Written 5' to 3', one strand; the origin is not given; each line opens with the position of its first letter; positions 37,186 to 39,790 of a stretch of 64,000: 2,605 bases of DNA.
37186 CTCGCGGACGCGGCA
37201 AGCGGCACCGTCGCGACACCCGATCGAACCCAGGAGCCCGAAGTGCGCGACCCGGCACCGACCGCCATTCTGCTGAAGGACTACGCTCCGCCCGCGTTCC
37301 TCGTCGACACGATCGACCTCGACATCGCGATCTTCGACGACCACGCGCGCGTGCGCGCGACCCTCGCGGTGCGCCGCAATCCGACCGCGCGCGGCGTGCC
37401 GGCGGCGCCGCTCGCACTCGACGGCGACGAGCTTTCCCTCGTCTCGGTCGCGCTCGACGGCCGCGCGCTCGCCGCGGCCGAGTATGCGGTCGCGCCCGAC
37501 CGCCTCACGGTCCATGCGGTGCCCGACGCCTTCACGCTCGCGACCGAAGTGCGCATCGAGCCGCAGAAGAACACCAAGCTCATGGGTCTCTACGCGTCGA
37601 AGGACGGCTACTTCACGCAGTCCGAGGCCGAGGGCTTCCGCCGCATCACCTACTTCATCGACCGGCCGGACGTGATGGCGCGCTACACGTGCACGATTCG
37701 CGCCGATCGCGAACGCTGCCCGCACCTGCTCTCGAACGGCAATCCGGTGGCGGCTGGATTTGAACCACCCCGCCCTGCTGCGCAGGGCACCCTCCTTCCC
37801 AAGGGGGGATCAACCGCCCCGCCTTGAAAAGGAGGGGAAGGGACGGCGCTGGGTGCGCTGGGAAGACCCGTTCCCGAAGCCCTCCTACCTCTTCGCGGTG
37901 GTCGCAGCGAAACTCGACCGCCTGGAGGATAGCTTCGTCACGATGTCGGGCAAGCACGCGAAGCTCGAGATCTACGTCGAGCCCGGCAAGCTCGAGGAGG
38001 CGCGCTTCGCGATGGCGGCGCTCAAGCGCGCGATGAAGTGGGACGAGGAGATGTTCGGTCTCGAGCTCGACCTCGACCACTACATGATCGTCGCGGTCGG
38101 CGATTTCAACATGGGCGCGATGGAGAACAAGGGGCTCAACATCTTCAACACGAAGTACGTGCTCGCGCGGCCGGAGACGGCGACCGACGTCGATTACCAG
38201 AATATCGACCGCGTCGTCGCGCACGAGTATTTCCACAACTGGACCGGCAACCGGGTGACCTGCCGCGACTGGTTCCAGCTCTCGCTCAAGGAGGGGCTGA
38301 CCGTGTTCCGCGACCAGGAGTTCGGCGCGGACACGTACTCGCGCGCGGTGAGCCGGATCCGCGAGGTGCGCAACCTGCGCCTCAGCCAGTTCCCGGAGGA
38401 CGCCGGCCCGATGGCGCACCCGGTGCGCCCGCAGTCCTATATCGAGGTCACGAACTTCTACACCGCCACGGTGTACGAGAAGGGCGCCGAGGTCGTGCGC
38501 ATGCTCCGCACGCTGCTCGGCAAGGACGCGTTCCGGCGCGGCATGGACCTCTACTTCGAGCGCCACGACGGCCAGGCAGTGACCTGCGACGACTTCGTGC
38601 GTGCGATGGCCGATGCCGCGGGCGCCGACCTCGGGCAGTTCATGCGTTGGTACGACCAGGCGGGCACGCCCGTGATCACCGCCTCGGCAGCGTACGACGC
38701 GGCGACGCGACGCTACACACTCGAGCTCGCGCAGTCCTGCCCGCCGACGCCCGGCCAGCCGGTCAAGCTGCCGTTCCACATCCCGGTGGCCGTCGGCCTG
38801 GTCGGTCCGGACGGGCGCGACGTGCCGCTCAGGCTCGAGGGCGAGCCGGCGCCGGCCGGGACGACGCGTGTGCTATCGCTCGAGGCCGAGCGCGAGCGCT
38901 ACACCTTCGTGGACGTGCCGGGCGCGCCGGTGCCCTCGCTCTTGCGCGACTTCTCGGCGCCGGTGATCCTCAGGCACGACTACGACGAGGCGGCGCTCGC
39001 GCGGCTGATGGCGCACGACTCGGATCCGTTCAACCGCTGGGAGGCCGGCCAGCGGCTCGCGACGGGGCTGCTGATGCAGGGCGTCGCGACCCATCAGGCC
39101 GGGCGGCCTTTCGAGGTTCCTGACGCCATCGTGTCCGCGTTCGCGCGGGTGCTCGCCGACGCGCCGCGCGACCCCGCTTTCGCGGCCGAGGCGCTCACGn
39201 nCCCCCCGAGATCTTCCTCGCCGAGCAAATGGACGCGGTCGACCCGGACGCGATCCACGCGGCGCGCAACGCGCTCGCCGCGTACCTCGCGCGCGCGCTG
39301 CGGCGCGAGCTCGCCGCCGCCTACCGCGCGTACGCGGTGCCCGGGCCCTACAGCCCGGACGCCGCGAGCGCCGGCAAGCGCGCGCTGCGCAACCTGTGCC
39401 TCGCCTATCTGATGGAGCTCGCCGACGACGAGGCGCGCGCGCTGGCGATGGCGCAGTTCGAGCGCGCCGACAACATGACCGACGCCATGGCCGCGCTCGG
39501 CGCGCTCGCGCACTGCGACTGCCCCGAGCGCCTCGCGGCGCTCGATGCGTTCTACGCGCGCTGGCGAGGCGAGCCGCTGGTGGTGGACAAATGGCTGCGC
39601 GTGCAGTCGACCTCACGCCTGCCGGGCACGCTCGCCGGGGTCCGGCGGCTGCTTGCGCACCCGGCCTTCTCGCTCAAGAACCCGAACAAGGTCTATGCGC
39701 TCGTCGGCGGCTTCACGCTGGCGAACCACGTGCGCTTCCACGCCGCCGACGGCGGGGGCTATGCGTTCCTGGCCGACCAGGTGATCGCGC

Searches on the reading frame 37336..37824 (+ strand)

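Call 31: search_protein_families(library=pfam, proteins=[window:37336-37824:+])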
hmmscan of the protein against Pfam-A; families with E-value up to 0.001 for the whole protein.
window:37336-37824:+ (163 aa): 1 family
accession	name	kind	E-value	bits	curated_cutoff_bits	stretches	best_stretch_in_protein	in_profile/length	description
PF17900.6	Peptidase_M1_N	-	2.1e-08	34.9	25.8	1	75-136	93-160/186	Peptidase M1 N-terminal domain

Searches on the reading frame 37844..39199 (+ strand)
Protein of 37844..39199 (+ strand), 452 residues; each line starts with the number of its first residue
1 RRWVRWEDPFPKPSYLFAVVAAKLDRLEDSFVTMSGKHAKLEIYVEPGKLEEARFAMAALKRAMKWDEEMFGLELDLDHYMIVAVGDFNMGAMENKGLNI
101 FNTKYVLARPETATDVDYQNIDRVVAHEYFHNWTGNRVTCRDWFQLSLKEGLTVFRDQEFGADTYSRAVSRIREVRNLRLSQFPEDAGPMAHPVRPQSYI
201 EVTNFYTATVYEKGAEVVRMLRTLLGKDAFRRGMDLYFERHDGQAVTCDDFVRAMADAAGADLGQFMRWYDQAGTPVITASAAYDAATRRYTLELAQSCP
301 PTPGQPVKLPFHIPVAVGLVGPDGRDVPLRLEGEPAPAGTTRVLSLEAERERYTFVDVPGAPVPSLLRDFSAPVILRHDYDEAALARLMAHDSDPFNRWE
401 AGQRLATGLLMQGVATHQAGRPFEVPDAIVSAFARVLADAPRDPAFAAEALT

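Call 31: search_protein_families(library=pfam, proteins=[window:37844-39199:+])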
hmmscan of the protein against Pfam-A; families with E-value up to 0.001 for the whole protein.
window:37844-39199:+ (452 aa): 3 families
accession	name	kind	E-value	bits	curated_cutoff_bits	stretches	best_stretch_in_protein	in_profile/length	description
PF01433.26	Peptidase_M1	-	2.6e-57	194.3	27.7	1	55-269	1-217/218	Peptidase family M1 domain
PF11940.14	DUF3458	-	2e-28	99.1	28.6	1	274-378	1-94/95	Domain of unknown function (DUF3458) Ig-like fold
PF17432.8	DUF3458_C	-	4.4e-16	59.6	24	1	383-452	2-67/320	Domain of unknown function (DUF3458_C) ARM repeats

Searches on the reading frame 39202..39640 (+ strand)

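Call 31: search_protein_families(library=pfam, proteins=[window:39202-39640:+])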
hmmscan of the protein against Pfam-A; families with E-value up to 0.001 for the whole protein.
window:39202-39640:+ (146 aa): 1 family
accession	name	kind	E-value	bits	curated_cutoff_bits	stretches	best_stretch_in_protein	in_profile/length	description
PF17432.8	DUF3458_C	-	7.9e-50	170.5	24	1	1-145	69-213/320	Domain of unknown function (DUF3458_C) ARM repeats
